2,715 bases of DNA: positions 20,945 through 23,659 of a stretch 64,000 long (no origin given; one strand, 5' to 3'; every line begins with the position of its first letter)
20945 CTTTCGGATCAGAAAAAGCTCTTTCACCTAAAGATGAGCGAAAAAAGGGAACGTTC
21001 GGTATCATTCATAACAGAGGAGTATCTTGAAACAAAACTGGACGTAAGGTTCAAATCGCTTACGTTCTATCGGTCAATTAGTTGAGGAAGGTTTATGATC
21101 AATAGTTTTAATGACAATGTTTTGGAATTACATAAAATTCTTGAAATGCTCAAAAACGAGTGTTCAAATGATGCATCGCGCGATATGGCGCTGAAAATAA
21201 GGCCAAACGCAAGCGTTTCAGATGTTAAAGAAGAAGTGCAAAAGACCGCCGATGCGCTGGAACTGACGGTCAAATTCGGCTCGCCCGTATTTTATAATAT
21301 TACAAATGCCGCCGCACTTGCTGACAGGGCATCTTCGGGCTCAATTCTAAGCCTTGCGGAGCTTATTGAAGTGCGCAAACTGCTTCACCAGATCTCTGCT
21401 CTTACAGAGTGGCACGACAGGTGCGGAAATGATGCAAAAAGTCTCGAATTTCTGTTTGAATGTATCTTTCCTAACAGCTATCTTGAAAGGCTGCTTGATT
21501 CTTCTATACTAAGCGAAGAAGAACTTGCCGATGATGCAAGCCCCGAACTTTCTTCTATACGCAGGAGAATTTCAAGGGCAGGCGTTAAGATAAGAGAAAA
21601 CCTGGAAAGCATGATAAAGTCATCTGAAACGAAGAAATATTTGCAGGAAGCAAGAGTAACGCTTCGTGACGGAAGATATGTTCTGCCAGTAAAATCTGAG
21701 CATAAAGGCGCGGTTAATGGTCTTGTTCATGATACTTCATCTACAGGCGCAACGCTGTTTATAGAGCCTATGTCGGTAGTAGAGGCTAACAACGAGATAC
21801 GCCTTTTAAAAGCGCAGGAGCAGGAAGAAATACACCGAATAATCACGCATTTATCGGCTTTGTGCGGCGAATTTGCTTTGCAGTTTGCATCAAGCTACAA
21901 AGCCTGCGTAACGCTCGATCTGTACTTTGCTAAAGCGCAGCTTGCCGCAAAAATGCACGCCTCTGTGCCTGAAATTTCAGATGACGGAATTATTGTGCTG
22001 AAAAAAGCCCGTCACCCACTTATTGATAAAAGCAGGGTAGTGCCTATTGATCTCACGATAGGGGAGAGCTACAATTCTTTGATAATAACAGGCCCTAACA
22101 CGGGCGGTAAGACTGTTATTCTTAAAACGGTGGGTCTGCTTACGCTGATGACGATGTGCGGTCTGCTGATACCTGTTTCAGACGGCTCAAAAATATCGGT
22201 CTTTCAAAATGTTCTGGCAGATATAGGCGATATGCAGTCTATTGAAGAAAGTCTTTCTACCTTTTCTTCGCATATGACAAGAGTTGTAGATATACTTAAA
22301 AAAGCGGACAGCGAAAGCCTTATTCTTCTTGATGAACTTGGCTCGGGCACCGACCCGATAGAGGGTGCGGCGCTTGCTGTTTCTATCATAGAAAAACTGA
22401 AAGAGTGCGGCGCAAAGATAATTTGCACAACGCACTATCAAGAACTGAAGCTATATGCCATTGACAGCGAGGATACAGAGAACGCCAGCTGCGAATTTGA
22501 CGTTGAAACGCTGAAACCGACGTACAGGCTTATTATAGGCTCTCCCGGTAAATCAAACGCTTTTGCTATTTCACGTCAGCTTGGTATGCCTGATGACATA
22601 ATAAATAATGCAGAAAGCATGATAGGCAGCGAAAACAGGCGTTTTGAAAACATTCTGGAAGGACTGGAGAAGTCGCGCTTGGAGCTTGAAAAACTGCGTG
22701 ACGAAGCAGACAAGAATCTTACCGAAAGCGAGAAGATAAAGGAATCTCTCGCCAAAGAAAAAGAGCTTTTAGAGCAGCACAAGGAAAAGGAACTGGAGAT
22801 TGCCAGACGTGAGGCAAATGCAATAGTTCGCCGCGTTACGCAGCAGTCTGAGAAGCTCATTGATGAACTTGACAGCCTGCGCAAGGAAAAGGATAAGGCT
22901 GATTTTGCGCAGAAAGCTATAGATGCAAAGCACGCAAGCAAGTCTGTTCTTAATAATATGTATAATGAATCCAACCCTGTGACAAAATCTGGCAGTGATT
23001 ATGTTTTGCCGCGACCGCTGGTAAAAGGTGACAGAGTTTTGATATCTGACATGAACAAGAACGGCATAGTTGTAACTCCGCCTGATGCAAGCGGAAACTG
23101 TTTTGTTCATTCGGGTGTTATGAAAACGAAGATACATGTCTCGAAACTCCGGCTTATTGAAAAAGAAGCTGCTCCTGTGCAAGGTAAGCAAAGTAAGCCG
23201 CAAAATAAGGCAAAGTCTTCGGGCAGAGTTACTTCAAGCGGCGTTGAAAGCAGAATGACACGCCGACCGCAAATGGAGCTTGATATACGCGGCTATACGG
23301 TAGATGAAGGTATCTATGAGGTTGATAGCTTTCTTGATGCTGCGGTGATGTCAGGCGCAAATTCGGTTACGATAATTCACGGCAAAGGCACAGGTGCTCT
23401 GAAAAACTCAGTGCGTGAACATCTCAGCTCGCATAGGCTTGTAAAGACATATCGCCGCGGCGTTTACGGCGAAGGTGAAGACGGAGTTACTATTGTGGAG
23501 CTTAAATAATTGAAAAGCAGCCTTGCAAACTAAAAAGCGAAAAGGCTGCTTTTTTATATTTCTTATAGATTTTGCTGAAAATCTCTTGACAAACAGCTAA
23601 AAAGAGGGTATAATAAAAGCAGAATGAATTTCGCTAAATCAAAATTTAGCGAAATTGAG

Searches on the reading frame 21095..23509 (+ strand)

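Call 73: search_protein_families(library=pfam, proteins=[window:21095-23509:+], max_evalue=0.00001)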
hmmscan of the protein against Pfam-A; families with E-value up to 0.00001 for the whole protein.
window:21095-23509:+ (804 aa): 3 families
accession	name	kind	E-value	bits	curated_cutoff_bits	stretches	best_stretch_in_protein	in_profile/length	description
PF00488.27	MutS_V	-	1.8e-34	119.8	30.2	1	329-509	1-183/188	MutS domain V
PF01713.27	Smr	-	2.7e-25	88.8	25.7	1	729-804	1-77/77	Smr domain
PF20297.4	MSSS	-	1.2e-06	28.5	26.8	1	645-685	2-42/42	MutS2 and Smr-associated SH3 domain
